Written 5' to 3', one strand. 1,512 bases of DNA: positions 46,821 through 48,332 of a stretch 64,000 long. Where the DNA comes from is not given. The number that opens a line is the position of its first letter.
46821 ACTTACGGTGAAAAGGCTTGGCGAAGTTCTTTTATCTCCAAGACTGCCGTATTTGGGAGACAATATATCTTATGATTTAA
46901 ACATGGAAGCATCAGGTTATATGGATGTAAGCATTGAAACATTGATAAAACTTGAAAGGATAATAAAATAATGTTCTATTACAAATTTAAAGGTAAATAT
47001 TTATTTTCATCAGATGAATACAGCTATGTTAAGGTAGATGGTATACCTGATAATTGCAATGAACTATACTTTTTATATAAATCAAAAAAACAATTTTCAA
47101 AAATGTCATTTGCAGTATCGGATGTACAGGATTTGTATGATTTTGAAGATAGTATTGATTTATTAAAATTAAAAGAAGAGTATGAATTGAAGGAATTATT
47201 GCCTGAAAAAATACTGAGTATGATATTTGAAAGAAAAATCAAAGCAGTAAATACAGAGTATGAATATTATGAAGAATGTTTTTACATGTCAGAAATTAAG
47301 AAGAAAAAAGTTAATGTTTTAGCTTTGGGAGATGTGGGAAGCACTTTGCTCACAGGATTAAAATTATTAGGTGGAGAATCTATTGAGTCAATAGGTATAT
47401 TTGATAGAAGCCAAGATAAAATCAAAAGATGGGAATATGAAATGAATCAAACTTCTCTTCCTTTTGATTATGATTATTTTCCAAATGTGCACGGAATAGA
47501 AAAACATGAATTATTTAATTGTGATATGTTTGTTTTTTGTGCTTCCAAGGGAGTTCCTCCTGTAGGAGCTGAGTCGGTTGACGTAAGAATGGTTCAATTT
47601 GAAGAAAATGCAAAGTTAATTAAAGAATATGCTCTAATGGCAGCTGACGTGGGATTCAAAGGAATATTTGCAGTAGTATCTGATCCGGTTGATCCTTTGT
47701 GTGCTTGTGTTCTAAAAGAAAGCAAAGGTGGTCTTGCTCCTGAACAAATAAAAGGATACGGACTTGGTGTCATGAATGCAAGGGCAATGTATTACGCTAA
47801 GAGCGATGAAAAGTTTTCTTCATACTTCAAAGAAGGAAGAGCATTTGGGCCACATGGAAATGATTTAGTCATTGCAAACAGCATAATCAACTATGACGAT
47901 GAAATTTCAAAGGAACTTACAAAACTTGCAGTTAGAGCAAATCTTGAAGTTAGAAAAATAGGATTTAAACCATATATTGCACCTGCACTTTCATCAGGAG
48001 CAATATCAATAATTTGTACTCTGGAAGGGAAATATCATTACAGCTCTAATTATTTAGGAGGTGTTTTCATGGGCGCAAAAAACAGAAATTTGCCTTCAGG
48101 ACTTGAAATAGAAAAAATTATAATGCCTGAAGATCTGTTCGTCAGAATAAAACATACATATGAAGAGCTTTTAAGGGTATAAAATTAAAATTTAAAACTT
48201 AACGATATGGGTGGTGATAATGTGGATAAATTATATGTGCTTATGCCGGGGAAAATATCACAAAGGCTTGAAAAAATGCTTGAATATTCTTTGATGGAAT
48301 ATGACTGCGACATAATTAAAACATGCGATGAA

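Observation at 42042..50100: Operon headed by a 1,621-aa HD / helical-repeat / NadD-like / GNAT-like / PRTase-like fusion protein with dehydrogenase, flavoprotein and aldolase partners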

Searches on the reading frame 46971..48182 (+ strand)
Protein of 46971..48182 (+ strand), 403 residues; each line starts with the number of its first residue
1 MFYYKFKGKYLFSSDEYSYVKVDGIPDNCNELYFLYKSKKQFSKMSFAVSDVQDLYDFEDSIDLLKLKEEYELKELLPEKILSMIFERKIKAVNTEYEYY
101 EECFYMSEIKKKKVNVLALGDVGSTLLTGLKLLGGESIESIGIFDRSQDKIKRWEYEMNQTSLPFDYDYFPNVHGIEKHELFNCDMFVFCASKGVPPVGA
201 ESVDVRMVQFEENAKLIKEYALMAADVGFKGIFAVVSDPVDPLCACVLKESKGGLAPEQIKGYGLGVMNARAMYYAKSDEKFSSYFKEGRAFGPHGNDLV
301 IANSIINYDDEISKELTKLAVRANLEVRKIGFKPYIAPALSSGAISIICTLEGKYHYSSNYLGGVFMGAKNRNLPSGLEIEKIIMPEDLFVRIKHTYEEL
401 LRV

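Call 7: search_protein_families(library=pfam, proteins=[window:46971-48182:+], max_evalue=0.1)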
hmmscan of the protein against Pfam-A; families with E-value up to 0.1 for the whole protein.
window:46971-48182:+ (403 aa): 1 family
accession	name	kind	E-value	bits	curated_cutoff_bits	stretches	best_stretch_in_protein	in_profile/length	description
PF00056.29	Ldh_1_N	-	7.9e-06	26.4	27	1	113-252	2-133/141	lactate/malate dehydrogenase, NAD binding domain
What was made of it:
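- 46971..48182 (+): ORF2: divergent LDH/MDH-superfamily protein with an optional N-terminal extension of about 110 aa. Pfam Ldh_1_N scores 26.4 bits against a cutoff of 27 (call 7).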

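Call 8: search_protein_families(library=ncbifam, proteins=[window:46971-48182:+], max_evalue=0.1)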
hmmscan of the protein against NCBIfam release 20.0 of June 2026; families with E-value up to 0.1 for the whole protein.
window:46971-48182:+ (403 aa): 4 families
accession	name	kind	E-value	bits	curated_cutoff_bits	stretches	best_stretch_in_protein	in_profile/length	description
NF000824.0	PRK00066.1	subfamily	1.8e-07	30.8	339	1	109-299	4-183/316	L-lactate dehydrogenase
TIGR01771.1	L-LDH-NAD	equivalog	3.5e-07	29.8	303.55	1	119-307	4-181/299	L-lactate dehydrogenase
NF004863.0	PRK06223.1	subfamily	2.8e-06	26.7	283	1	110-305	2-186/313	malate dehydrogenase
TIGR01763.1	MalateDH_bact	equivalog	0.081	12.1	351.85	0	210-300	91-179/305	malate dehydrogenase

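Call 26: search_protein_families(library=padloc, proteins=[window:46971-48182:+], max_evalue=0.01)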
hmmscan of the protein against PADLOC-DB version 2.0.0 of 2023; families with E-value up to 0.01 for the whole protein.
window:46971-48182:+ (403 aa): 0 families

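Call 48: search_solved_structures(query=A5, max_evalue=0.01, show_alignments=2)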
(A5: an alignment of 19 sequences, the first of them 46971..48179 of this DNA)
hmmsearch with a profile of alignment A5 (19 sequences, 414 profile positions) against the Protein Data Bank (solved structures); distinct sequences matched with E-value up to 0.01: 64 (the best 60 are shown).
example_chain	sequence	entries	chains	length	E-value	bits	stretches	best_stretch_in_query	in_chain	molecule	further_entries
9dq7_P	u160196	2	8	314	8.6e-10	41.3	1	112-253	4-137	L-lactate dehydrogenase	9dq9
4q3n_A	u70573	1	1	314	2e-08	36.8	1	112-276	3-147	MGS-M5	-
6j9s_A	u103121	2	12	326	3e-07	32.9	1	108-252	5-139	L-lactate dehydrogenase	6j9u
2zqy_A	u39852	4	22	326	3e-07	32.9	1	108-252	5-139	L-lactate dehydrogenase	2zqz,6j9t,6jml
3d0o_A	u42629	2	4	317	3.7e-07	32.6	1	112-252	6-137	L-lactate dehydrogenase 1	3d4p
9end_A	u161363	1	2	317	3.8e-07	32.5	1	115-275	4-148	Malate dehydrogenase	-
3h3j_A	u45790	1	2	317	3.9e-07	32.5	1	112-252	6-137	L-lactate dehydrogenase 1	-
8rwl_A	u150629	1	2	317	4e-07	32.5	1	115-279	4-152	Malate dehydrogenase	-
8rs5_A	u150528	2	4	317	5.9e-07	31.9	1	115-253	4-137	Malate dehydrogenase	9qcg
3wsv_A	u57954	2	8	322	6.1e-07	31.9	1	110-253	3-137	L-lactate dehydrogenase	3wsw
4m1q_A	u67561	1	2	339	1.2e-06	30.9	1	106-253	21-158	L-lactate dehydrogenase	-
4lmr_A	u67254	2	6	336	2.9e-06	29.6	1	109-254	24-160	L-lactate dehydrogenase 1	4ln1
1hyh_A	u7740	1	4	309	3e-06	29.6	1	114-248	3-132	L-2-HYDROXYISOCAPROATE DEHYDROGENASE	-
1a5z_A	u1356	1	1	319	3.2e-06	29.5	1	114-256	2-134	L-LACTATE DEHYDROGENASE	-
1ldn_A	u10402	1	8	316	7.7e-06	28.3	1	113-252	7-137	L-LACTATE DEHYDROGENASE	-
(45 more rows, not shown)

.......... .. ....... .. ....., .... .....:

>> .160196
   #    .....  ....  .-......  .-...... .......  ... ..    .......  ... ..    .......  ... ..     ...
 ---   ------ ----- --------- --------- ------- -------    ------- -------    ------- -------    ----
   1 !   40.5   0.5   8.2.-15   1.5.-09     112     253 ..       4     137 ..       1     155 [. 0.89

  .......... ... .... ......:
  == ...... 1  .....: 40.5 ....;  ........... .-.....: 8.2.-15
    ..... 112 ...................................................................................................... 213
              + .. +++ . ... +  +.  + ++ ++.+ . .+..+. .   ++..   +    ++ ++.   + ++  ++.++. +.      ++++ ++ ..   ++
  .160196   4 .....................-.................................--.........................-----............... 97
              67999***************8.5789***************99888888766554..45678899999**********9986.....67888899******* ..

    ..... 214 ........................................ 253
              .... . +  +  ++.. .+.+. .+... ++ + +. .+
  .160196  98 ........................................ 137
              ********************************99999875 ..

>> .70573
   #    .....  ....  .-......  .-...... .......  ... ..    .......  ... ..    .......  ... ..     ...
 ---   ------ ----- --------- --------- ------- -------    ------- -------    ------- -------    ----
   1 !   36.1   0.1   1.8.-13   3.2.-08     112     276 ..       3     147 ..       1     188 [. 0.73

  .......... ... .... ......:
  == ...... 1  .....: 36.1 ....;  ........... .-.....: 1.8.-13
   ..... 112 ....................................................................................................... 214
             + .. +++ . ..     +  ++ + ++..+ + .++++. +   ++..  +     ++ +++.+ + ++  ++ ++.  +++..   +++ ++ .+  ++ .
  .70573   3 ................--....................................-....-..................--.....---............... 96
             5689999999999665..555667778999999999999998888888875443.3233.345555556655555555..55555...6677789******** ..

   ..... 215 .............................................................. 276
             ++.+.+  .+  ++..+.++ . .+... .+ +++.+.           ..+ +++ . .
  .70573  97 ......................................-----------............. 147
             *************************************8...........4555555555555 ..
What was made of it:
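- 46971..48182 (+): The PDB profile search ranks L-LDH first, at 8.6e-10 (call 48).
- On LDH/MDH superfamily (ORF2): The PDB profile search gives LDH at 8.6e-10 (call 48).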
